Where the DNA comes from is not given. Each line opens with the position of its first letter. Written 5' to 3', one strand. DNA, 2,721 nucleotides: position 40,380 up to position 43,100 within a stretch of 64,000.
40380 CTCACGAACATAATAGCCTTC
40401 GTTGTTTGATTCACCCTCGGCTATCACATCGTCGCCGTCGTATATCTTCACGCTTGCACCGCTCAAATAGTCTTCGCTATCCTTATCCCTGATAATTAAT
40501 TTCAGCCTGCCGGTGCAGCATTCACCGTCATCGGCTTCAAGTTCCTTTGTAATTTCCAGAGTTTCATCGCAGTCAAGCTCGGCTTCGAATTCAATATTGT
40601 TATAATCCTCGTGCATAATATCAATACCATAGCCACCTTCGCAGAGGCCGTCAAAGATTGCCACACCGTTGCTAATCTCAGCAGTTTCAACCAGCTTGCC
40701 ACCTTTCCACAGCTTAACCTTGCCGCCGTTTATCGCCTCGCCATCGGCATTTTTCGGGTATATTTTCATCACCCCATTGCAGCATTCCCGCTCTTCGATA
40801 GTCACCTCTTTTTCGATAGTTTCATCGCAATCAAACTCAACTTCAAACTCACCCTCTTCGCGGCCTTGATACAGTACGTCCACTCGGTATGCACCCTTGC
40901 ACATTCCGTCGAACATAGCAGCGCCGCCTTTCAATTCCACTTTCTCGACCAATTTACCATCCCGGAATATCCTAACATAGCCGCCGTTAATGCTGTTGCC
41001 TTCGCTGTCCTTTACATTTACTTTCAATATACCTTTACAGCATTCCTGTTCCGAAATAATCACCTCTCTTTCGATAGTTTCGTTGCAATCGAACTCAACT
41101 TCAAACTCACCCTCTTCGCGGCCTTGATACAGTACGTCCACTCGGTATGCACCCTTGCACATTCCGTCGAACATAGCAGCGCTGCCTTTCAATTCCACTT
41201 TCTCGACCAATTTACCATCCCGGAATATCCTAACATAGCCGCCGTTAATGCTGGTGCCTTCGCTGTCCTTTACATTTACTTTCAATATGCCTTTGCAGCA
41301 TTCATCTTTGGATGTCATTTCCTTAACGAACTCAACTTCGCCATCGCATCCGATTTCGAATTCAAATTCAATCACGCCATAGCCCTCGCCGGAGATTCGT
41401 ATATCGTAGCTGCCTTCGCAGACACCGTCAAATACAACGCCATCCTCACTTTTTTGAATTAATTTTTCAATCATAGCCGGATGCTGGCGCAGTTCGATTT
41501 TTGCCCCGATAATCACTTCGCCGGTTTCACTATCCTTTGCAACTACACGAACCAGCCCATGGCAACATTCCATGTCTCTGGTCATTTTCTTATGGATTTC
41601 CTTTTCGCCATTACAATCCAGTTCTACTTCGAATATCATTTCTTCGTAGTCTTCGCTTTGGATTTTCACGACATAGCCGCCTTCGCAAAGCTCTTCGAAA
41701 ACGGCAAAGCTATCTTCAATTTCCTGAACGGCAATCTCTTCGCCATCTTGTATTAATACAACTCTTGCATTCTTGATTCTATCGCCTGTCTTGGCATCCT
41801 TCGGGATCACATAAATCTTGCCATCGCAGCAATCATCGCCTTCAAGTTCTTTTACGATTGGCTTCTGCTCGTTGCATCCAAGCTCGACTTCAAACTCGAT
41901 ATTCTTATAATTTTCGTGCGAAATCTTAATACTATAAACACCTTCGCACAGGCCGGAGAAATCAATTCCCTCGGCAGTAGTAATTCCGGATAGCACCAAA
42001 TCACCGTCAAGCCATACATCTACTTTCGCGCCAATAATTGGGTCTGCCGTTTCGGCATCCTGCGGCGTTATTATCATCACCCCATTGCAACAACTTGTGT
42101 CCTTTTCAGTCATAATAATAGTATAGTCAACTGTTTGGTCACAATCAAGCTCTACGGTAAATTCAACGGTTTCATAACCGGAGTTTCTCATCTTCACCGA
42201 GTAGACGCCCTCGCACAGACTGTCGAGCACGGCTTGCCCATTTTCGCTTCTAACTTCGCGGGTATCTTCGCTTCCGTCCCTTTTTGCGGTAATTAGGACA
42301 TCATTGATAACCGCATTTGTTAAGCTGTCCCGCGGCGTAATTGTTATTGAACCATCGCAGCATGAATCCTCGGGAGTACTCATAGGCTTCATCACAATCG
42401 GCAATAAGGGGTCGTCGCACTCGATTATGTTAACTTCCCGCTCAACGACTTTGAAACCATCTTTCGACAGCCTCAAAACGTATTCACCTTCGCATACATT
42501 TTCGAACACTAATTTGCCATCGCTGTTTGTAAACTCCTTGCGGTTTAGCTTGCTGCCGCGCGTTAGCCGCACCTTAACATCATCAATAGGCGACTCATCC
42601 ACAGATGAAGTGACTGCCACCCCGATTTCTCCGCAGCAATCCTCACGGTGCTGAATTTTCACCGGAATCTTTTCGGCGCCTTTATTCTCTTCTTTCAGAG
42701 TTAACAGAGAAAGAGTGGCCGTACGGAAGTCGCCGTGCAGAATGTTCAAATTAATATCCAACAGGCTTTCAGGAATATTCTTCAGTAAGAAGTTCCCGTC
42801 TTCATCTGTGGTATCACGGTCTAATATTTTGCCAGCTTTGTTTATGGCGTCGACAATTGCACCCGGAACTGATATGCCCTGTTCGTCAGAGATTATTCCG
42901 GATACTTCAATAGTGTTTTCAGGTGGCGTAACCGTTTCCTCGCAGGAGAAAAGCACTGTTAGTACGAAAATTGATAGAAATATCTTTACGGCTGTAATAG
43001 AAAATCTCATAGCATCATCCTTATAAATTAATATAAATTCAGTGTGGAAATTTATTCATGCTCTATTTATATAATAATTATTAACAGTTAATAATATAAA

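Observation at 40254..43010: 918-aa Cys-rich lipoprotein of about ten 86-aa modules with a near-identical internal DNA duplication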

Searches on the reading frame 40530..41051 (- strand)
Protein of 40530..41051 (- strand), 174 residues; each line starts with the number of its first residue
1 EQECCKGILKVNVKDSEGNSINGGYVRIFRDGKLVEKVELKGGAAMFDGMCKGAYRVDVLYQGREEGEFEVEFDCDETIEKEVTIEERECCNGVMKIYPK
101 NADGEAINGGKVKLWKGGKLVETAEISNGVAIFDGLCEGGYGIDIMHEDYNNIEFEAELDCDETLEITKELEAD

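Call 26: search_solved_structures(query=A1, max_evalue=1, show_alignments=2)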
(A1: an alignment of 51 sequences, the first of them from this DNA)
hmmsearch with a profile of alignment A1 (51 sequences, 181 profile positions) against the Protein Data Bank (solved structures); distinct sequences matched with E-value up to 1: 11.
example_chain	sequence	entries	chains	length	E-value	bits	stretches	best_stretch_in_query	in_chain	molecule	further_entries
9c7v_B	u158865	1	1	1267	2.3e-10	43.4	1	12-163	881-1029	BOS complex subunit NOMO2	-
6fwv_A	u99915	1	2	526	1.5e-08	37.5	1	9-180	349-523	Collagen Adhesion protein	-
10ps_A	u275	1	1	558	7.7e-07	31.9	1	14-157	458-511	Serine-aspartate repeat-containing protein D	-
3phs_A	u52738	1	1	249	0.0018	20.9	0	118-152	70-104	Cell wall surface anchor family protein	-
9c7u_B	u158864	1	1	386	0.0067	19.1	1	12-163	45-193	BOS complex subunit NOMO2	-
4v4c_B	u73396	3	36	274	0.01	18.5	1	22-66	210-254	Pyrogallol hydroxytransferase small subunit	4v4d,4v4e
4wi0_B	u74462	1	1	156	0.022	17.4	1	32-163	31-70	Cellulosomal scaffoldin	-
8bdw_A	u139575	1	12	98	0.027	17.1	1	98-171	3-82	Cell surface adherence protein,collagen-binding domain, LPXTG-motif cell wall anchor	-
4u3s_B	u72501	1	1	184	0.03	17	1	33-163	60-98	Cellulosomal scaffoldin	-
2ww8_A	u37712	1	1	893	0.056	16.1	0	34-59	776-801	CELL WALL SURFACE ANCHOR FAMILY PROTEIN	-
8qox_B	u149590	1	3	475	0.096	15.3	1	9-88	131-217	Conserved membrane protein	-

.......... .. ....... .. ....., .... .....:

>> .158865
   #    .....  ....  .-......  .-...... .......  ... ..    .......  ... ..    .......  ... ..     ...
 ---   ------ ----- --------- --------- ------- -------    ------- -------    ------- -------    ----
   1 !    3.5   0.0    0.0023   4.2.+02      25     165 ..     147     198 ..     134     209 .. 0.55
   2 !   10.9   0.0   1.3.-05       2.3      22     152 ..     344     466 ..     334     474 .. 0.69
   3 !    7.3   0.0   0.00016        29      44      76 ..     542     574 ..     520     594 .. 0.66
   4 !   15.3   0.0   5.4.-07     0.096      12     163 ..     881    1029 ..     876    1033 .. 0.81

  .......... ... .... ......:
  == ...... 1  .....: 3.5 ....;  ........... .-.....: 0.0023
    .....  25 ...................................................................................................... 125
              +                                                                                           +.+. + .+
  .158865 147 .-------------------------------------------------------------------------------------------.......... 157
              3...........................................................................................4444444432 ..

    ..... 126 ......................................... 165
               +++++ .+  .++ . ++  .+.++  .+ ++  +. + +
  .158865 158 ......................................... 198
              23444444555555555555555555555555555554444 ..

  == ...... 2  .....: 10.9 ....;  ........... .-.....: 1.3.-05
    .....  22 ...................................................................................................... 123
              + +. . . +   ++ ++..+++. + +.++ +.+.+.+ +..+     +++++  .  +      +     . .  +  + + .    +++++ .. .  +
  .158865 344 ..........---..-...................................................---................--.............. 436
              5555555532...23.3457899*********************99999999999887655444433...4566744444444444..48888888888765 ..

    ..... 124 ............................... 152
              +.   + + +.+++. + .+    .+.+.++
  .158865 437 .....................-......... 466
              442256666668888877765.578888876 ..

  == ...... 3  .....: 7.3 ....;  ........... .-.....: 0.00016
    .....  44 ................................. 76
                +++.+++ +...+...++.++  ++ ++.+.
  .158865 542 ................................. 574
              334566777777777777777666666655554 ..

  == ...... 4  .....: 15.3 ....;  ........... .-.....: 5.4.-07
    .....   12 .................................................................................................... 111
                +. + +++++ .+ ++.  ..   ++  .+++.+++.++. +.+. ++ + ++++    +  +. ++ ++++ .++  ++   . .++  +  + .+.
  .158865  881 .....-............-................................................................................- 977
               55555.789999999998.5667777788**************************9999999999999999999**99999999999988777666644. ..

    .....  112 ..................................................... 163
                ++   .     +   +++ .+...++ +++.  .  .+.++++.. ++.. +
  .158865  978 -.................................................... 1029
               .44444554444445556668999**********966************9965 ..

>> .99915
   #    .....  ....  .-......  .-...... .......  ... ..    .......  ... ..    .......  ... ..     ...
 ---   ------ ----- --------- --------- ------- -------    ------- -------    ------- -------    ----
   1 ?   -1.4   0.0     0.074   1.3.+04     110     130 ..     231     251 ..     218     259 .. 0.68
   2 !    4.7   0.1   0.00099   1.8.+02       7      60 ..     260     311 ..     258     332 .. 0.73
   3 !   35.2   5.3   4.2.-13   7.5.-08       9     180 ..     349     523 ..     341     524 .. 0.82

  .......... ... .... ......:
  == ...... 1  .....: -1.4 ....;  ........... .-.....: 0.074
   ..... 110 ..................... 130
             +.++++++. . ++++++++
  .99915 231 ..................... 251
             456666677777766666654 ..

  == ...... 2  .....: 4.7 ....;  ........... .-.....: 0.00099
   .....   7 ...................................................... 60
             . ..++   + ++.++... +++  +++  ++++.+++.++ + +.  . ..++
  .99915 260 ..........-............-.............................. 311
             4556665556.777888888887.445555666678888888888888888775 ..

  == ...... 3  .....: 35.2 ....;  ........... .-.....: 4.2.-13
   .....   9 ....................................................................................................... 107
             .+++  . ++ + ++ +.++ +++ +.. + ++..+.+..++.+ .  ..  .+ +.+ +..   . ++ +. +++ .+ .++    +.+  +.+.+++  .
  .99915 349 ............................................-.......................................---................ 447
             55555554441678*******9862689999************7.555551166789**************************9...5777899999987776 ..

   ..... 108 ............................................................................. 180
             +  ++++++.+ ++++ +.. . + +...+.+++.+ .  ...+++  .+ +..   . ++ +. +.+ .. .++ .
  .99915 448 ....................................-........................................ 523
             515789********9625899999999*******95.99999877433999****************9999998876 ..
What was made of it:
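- Closest known: Pfam CarboxypepD_reg. Same: NOMO2 is the best PDB hit by sequence (call 26).
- The PDB sequence search hits NOMO2, 6fwv and SdrD (call 26).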

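Call 31: predict_structure(alignment_id=A1)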
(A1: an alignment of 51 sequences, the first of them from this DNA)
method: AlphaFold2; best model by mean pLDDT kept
length: 174 residues; sequences in the alignment: 51
mean_pLDDT: 94.9   pTM: 0.66
mean pLDDT of the five models: 94.9, 94.8, 94.7, 94.4, 94.4
residues with pLDDT >= 90: 153; 70-90: 18; 50-70: 3; < 50: 0
segments of 3 or more residues with pLDDT < 50: none
pLDDT, mean of each block of 10 residues (from residue 1): 86 94 95 97 97 97 88 97 85 97 98 97 98 96 98 97 96 96
secondary structure, 60 per line:
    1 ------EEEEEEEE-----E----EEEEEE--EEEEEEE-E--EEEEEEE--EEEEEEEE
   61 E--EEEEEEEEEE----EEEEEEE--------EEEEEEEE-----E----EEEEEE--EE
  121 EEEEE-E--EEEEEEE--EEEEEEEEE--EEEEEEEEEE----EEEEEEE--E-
elements in order: E7-14 E25-30 E33-39 E44-50 E53-61 E64-73 E78-84 E93-100 E111-116 E119-125 E130-136 E139-147 E150-159 E164-170
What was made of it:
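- On Pfam CarboxypepD_reg (PF13620), Transthyretin clan: The AF2 model has pLDDT 94.9 and 7 strands per module (call 31).
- The AF2 di-module model has pLDDT 94.9 and 7 strands per module, with the CC just before beta1, C3 between beta4 and beta5, and C4 between beta6 and beta7 (call 31). All partners lie at the same pole of the same domain (call 31).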

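Call 35: fold_search(model_id=the predicted structure, library=pdb)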
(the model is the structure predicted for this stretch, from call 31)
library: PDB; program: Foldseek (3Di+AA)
matches with E <= 10: 1511; with E <= 0.001: 110
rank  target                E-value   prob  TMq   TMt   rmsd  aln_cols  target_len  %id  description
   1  6fwv_B                3.9e-10  1.00  0.67  0.27   4.1       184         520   17  The Bacillus anthracis TIE protein (released 2018-08-08)
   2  6fwv_A                3.9e-10  1.00  0.65  0.26   4.3       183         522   17  The Bacillus anthracis TIE protein (released 2018-08-08)
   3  3phs                  1.7e-08  1.00  0.44  0.33  11.4       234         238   14  Crystal Structure of GBS52, the minor pilin in gram-positive pathogen Streptococcus agalactiae (released 2010-11-17)
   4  10ps                  1.9e-08  1.00  0.55  0.22   5.6       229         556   13  Crystal structure of SdrD A2-A3-B1-B2 domains from Staphylococcus aureus JH1 (released 2026-02-11)
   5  8qox_B                2.8e-07  1.00  0.44  0.18  12.7       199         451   13  Two-component assembly of SlaA and SlaB S-layer proteins of Sulfolobus acidocaldarius (released 2024-02-21)
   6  4ecn                  3.5e-07  1.00  0.33  0.09  15.5       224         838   12  Crystal structure of a leucine-rich repeat protein (BT_0210) from Bacteroides thetaiotaomicron VPI-5482 at 2.80 A resolu (released 2012-05-23)
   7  4oq1                  5.2e-07  1.00  0.44  0.25  11.8       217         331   13  Structure of the Streptococcal ancillary pilin (released 2014-04-23)
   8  5xya                  7.7e-07  1.00  0.40  0.08   9.1       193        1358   17  Crystal structure of a serine protease from Streptococcus species (released 2018-08-08)
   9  6vjb                  1.8e-06  1.00  0.37  0.08   9.4       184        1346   17  Crystal structure of a catalytically inactive CXC Chemokine-degrading protease SpyCEP from Streptococcus pyogenes (released 2020-04-15)
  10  3kpt_B                2.6e-06  1.00  0.40  0.21  19.6       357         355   11  Crystal structure of BcpA, the major pilin subunit of Bacillus cereus (released 2009-11-24)
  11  7vcn_B                7.5e-06  1.00  0.33  0.16  12.1       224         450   14  Crystal Structure of PitA fragment from pilus islet-2 of Streptococcus oralis with Tb-Xo4 (released 2022-07-13)
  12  5hts_E                8.3e-06  1.00  0.37  0.28  12.2       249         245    8  Crystal structure of shaft pilin spaA from Lactobacillus rhamnosus GG - D295N mutant (released 2016-07-20)
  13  3rkp_A                8.8e-06  1.00  0.37  0.19  20.1       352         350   11  Crystal structure of BcpA*(D312A), the major pilin subunit of Bacillus cereus (released 2012-05-30)
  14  3rkp_B                1.2e-05  1.00  0.37  0.20  20.5       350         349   11  Crystal structure of BcpA*(D312A), the major pilin subunit of Bacillus cereus (released 2012-05-30)
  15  4v4c_B                1.5e-05  1.00  0.42  0.27   1.4        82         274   22  Crystal Structure of Pyrogallol-Phloroglucinol Transhydroxylase from Pelobacter acidigallici (released 2014-07-09)
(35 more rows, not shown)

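Call 48: search_protein_representatives(alignment_id=A1)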
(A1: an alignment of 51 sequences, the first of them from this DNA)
Query: 51 sequences, 181 profile positions. Proteins with E-value up to 0.001 (for the whole library): 20186; up to 1e-10: 6203; up to 1e-30: 1006. The best 150 are listed.
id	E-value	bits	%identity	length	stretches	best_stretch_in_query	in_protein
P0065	0.0e+00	1895.7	-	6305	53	7-180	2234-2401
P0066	0.0e+00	1130.9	-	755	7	2-180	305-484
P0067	0.0e+00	1073.1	-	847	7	1-179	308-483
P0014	0.0e+00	1025.8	-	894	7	1-179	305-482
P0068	1.2e-285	953.5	-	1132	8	2-180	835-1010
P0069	6.9e-282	941.3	-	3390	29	9-179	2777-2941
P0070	1.7e-268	897.6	-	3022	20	7-179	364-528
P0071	3.3e-266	890.2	-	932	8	3-180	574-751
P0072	9.3e-264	882.2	-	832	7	2-180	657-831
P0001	6.6e-261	872.9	-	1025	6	3-180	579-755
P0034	3.8e-249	834.6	-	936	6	1-181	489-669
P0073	9.9e-248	830.0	-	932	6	1-180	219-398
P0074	1.2e-244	819.9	-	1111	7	2-180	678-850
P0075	1.4e-243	816.5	-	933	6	2-179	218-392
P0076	2.0e-243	815.9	-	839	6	1-180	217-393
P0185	9.9e-108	373.8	-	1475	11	7-163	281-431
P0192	2.9e-105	365.7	-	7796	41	108-152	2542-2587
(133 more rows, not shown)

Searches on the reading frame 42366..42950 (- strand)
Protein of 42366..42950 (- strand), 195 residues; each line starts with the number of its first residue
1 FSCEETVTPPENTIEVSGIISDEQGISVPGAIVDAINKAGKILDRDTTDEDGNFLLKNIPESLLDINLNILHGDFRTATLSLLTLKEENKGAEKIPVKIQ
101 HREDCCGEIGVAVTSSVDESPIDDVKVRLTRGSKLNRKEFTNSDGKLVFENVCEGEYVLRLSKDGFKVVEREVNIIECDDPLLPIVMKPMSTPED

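Call 33: find_related_loci(query=A2, collection=genome_contigs, flank=6000)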
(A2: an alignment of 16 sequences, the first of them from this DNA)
Query A2 (195 aa) in genome_contigs; peptide patterns used: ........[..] (x = any residue, [..] = any of these).
109 stretches matched a pattern; 34 encode a relative of the query (tblastn E <= 1e-3); 34 distinct loci.
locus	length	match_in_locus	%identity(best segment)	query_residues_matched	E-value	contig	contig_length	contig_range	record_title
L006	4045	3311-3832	45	8-179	1e-42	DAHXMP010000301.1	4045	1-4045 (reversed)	MAG TPA_asm: Bacteroidetes bacterium isolate clean1621 k141_209582, whole genome shotgun sequence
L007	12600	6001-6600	43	2-194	4e-42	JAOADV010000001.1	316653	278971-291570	MAG: Ignavibacteria bacterium isolate SKW242 NODE_1_length_316653_cov_8.048469, whole genome shotgun sequence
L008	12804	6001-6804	44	16-189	7e-42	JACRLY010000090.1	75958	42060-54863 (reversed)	MAG: Ignavibacteriae bacterium isolate NC_groundwater_1893_Pr3_B-0.1um_34_8 SR2-18-B1_coassembly_311204, whole genome sh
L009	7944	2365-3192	41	8-189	2e-40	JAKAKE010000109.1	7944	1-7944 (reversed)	MAG: Bacteroidetes bacterium isolate WY4.bin46 NODE_11942_length_7944_cov_1.934886, whole genome shotgun sequence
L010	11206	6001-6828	39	8-189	2e-40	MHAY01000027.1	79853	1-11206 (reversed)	MAG: Ignavibacteria bacterium RIFOXYC2_FULL_35_21 rifoxyc2_full_scaffold_190, whole genome shotgun sequence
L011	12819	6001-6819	39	2-180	2e-40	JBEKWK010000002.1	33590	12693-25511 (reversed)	MAG: FCB group bacterium isolate SPRUCE 626 SPRUCE_626_2, whole genome shotgun sequence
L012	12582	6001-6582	42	1-187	6e-40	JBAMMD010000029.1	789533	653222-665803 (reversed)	MAG: Candidatus Kapaibacterium sp. isolate MAG22 ExploCarb_3808S_S2_1_length_789533_cov_14, whole genome shotgun sequenc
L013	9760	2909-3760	42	2-188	9e-40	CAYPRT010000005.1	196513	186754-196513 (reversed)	MAG TPA_asm: uncultured Hyphomicrobiales bacterium isolate binchicken_co30_98 genome assembly, contig: NODE_80_length_19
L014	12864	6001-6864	40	1-192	3e-39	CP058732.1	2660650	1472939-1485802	MAG: Candidatus Kapaibacterium sp. isolate Ch6 chromosome, complete genome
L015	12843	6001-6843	40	2-182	3e-38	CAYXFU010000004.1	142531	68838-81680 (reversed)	MAG TPA_asm: uncultured Hyphomicrobiales bacterium isolate SRP272421_co4_697 genome assembly, contig: NODE_79_length_142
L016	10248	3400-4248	37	1-191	5e-38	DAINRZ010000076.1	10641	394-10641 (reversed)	MAG TPA_asm: Candidatus Kapaibacterium sp. isolate CTOTU29498 NODE_3374_length_10641_cov_6.070282, whole genome shotgun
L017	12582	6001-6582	38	1-187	2e-36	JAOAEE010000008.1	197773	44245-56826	MAG: Ignavibacteria bacterium isolate SKW251 k141_39784, whole genome shotgun sequence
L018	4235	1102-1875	41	1-175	7e-36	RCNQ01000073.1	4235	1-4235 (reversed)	MAG: Bacteroidetes/Chlorobi group bacterium ChocPot_Mid ChocPot_contig_2257, whole genome shotgun sequence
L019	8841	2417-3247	40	1-180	4e-36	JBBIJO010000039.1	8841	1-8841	MAG: Ignavibacteria bacterium isolate RSF170216_bin_164 NODE_7761_length_8841_cov_18.791942, whole genome shotgun sequen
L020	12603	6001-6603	36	2-194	7e-36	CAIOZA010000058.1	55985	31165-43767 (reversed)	MAG: uncultured Ignavibacteria bacterium isolate KTt_bin-1687 genome assembly, contig: bin-1687:058/148, whole genome sh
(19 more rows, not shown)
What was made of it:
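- There are 34 genomic loci, all in Ignavibacteria/Kapaibacteria/FCB MAGs (call 33). Many family members come from low-oxygen habitats, judging by sample names (call 33).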
